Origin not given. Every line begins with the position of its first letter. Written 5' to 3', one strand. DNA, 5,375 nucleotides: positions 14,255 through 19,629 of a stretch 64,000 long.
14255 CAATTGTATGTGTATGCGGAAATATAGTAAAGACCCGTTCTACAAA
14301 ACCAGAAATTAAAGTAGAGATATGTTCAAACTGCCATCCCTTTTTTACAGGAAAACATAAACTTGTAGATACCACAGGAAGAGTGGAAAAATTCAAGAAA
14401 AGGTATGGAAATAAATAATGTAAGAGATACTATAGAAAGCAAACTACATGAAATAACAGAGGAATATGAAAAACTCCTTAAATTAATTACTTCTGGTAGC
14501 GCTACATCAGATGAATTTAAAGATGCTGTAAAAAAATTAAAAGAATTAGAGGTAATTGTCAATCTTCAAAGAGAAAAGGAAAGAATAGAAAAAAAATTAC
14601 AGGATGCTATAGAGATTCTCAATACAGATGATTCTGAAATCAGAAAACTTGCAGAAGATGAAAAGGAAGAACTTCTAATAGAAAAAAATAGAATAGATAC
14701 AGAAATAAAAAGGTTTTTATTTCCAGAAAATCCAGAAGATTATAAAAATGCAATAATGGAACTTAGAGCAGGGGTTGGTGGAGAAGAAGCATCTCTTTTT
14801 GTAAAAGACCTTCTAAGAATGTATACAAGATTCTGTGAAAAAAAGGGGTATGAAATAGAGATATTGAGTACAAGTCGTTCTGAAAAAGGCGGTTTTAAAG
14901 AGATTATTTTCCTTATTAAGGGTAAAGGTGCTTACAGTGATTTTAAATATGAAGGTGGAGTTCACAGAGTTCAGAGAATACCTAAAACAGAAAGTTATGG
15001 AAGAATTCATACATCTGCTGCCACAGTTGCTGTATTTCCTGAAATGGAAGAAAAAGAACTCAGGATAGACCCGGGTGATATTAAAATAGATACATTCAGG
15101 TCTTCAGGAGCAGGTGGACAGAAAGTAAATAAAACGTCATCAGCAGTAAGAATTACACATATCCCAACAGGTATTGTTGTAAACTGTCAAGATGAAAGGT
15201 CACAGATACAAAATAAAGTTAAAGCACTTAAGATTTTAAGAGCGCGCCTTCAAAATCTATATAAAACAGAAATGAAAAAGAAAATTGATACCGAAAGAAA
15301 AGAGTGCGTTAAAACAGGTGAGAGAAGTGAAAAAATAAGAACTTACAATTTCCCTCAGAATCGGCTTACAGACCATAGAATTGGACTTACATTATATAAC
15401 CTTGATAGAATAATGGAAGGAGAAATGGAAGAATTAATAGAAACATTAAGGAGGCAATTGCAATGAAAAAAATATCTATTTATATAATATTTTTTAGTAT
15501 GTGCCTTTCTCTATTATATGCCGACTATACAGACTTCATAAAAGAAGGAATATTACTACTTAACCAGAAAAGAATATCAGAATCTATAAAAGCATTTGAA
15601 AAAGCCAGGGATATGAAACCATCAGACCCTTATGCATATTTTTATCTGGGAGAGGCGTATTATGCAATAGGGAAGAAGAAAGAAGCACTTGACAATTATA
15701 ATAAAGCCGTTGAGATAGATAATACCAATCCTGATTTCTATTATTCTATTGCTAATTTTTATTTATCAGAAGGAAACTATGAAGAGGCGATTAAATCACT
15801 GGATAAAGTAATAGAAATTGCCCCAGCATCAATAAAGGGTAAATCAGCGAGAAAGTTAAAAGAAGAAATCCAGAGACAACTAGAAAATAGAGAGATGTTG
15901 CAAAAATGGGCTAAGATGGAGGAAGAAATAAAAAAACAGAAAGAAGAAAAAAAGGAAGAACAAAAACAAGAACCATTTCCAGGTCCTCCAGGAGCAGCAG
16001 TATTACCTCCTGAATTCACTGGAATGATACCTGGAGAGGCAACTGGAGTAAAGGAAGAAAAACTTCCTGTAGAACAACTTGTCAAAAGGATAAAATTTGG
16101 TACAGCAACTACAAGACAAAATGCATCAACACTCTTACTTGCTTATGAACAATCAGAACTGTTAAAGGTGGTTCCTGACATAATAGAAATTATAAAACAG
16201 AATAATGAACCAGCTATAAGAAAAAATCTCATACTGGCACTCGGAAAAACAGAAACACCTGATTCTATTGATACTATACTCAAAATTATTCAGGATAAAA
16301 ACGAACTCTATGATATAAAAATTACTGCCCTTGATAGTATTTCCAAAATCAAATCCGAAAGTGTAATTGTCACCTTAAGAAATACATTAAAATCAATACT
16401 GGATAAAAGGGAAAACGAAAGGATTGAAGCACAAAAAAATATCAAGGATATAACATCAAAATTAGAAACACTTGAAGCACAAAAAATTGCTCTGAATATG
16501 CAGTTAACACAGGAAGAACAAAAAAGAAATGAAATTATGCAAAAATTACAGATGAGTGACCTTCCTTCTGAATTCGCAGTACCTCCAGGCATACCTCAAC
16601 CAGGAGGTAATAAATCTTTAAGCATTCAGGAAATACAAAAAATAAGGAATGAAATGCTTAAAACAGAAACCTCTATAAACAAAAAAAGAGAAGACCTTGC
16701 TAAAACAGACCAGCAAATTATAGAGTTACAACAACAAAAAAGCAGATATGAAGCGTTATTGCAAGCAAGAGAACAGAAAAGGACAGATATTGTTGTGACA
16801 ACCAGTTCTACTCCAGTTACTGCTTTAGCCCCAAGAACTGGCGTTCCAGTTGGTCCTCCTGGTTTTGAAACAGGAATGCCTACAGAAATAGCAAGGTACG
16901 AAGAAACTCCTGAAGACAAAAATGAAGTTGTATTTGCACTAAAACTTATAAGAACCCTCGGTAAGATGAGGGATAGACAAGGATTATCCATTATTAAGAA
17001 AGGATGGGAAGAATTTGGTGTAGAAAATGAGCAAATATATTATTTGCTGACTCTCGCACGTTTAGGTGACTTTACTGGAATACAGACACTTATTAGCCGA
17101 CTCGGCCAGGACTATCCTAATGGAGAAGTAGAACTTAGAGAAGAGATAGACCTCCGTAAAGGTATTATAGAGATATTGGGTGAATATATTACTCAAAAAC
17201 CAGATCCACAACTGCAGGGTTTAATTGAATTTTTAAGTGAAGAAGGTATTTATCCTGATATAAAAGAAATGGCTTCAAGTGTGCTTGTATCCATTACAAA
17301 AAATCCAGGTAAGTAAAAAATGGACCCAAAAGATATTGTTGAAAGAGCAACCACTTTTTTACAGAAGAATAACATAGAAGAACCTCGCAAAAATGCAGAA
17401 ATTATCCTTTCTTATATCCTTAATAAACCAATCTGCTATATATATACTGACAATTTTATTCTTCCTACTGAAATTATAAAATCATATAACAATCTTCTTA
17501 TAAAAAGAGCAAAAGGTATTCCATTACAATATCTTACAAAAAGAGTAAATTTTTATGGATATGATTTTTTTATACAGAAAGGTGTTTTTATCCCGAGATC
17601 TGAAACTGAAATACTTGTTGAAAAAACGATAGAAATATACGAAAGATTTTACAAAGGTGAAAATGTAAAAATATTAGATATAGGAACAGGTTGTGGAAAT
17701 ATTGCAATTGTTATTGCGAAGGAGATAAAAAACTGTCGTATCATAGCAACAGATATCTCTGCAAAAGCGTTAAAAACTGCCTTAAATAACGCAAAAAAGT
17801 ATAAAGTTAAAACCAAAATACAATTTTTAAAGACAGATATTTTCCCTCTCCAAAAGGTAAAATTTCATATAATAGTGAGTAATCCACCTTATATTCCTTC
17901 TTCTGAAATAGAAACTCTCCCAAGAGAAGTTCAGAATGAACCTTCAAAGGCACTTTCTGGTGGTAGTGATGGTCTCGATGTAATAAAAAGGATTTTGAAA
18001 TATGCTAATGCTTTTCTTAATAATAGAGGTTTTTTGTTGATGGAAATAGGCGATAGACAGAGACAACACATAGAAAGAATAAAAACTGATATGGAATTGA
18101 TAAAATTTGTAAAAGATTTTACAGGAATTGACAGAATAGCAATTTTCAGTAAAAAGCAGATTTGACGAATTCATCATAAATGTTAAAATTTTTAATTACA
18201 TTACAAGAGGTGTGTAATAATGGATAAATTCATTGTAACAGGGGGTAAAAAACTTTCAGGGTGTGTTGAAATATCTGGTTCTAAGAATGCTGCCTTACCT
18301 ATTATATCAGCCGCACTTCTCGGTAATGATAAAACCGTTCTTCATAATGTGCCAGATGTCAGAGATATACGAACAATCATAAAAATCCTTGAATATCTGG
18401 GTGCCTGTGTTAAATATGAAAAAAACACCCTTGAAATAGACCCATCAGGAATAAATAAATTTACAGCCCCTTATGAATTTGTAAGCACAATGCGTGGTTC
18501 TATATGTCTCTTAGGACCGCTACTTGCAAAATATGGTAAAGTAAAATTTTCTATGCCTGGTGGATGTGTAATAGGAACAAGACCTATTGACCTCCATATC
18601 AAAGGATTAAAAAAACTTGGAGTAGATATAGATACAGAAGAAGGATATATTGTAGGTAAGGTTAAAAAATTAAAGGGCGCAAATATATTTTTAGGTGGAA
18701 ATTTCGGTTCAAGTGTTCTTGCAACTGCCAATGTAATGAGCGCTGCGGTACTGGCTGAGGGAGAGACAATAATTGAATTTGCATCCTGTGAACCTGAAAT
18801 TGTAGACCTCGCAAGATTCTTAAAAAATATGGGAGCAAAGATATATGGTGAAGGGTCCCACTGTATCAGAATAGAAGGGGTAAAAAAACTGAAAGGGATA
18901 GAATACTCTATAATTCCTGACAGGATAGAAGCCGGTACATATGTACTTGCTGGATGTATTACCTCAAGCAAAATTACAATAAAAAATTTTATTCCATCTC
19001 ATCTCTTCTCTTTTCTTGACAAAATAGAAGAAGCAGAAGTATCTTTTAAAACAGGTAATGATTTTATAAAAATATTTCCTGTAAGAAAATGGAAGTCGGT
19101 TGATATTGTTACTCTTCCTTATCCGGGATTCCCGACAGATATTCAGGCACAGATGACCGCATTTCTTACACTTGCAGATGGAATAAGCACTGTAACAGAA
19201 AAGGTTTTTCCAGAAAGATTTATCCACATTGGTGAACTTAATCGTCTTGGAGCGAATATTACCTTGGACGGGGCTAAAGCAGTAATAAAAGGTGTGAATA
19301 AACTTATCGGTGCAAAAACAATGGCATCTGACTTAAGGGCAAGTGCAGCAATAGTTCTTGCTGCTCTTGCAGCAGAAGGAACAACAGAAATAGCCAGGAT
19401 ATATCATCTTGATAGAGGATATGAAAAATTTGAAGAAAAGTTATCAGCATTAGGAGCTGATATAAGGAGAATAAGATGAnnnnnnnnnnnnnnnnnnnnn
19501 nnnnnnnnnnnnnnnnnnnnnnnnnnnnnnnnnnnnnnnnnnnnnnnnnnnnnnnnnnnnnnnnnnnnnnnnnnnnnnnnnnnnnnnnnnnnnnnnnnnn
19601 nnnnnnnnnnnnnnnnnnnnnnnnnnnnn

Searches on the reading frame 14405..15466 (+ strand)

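Call 65: search_protein_families(library=pfam, proteins=[window:14405-15466:+], max_evalue=0.00001)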
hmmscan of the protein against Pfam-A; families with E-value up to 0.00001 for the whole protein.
window:14405-15466:+ (353 aa): 2 families
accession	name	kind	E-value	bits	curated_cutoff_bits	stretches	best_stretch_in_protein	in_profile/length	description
PF03462.23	PCRF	-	4.3e-62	209.8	24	1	18-208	2-194/194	PCRF domain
PF00472.26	RF-1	-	3.1e-42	143.6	35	1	216-325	2-116/116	RF-1 domain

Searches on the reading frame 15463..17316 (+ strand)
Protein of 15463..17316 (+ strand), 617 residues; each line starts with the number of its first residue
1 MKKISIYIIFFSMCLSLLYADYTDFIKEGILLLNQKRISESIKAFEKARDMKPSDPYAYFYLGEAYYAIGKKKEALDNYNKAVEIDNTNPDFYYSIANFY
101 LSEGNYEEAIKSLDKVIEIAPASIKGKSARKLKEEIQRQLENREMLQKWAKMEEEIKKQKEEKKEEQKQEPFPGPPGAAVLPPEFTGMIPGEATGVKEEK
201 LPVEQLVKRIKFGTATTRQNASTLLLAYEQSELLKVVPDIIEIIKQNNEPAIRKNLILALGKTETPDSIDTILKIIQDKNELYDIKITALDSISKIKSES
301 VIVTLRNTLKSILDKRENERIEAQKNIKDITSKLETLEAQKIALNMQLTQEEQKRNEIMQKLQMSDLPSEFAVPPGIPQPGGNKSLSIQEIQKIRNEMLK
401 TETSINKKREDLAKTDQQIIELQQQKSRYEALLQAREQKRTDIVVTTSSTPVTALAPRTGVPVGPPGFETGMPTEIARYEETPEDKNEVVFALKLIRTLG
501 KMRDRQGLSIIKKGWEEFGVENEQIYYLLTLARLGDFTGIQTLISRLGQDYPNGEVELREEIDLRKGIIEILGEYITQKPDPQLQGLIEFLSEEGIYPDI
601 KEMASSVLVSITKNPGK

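Call 65: search_protein_families(library=pfam, proteins=[window:15463-17316:+], max_evalue=0.00001)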
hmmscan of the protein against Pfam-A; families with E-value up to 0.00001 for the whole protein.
window:15463-17316:+ (617 aa): 13 families
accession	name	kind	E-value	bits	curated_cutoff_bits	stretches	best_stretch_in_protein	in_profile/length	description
PF00515.34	TPR_1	-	3.9e-19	68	27.8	2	91-121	2-32/34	Tetratricopeptide repeat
PF07719.23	TPR_2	-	4e-19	67.5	27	1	56-89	1-34/34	Tetratricopeptide repeat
PF13414.12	TPR_11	-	9.8e-19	67.2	26.8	2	63-100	1-38/42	TPR repeat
PF13181.12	TPR_8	-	8.1e-15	54.1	25.7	1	91-122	2-33/34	Tetratricopeptide repeat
PF13432.12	TPR_16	-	1.3e-13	51.6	32.7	1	27-90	2-65/65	Tetratricopeptide repeat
PF14559.12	TPR_19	-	2.7e-12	47.3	25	1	73-123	8-58/68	Tetratricopeptide repeat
PF13428.12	TPR_14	-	3e-11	43.3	23.5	0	58-94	3-39/44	Tetratricopeptide repeat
PF13431.12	TPR_17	-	4.6e-11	42.5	24.4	1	79-110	2-33/34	Tetratricopeptide repeat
PF13424.12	TPR_12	-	3.8e-10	40.3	30.1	0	29-86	10-75/77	Tetratricopeptide repeat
PF13646.12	HEAT_2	-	1.1e-09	38.9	27.7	1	238-310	2-72/88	HEAT repeats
PF13174.12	TPR_6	-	5.2e-09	36.6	26.3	0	57-84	1-28/33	Tetratricopeptide repeat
PF12895.13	ANAPC3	-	6e-09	36.5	27.2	1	34-115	1-81/82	Anaphase-promoting complex, cyclosome, subunit 3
PF23914.1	TPR_CcmH_CycH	-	7.4e-08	32.8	42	0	29-122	57-153/158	Cytochrome c-type biogenesis protein H TPR domain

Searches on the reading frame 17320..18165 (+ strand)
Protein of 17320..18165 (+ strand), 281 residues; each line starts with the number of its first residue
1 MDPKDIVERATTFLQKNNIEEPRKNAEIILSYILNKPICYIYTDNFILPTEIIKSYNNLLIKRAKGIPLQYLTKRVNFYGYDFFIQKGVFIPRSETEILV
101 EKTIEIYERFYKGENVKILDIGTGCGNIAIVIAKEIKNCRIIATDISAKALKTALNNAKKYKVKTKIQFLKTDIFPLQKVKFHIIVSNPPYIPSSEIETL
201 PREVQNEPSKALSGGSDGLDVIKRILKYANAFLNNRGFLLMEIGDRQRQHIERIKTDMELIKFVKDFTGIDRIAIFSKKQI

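Call 65: search_protein_families(library=pfam, proteins=[window:17320-18165:+], max_evalue=0.00001)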
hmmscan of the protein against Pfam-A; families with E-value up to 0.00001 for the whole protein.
window:17320-18165:+ (281 aa): 9 families
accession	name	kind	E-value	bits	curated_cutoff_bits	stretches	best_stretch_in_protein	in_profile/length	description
PF05175.20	MTS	-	9.9e-16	58.3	23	1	112-230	29-148/170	Methyltransferase small domain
PF13847.12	Methyltransf_31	-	3.4e-13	49.9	27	1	114-259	3-127/145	Methyltransferase domain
PF17827.6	PrmC_N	-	3.6e-12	47.1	23.4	1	6-73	2-70/71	PrmC N-terminal domain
PF13649.12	Methyltransf_25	-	1.6e-10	41.9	27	1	118-203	1-88/97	Methyltransferase domain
PF06325.19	PrmA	-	7.7e-10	39.2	22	1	104-188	152-233/296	Ribosomal protein L11 methyltransferase (PrmA)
PF01170.24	UPF0020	-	6.4e-09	36.2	22.3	1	134-193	72-133/197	RMKL-like, methyltransferase domain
PF09445.16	Methyltransf_15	-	7.3e-08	32.6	22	1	117-181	3-66/165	RNA cap guanine-N2 methyltransferase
PF08242.18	Methyltransf_12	-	8.4e-08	33.3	30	1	119-188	1-72/98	Methyltransferase domain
PF12847.13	Methyltransf_18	-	4.2e-07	30.5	27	1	115-173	15-73/151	Methyltransferase domain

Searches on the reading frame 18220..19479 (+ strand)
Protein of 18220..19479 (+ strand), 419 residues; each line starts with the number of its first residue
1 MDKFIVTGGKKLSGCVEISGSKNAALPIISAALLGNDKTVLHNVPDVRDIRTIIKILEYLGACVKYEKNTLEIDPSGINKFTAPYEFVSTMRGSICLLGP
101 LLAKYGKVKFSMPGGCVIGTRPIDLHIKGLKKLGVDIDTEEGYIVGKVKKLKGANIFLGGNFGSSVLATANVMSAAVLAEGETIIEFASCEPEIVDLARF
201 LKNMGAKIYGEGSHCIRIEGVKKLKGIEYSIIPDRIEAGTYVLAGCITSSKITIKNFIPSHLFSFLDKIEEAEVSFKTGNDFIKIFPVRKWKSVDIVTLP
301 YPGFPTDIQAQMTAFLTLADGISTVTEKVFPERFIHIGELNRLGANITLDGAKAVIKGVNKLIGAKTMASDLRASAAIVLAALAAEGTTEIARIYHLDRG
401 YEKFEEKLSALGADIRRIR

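Call 65: search_protein_families(library=pfam, proteins=[window:18220-19479:+], max_evalue=0.00001)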
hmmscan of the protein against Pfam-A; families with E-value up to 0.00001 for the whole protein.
window:18220-19479:+ (419 aa): 1 family
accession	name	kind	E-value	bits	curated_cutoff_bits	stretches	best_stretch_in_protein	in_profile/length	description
PF00275.25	EPSP_synthase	-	1.5e-99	334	22.8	1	6-408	1-417/417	EPSP synthase (3-phosphoshikimate 1-carboxyvinyltransferase)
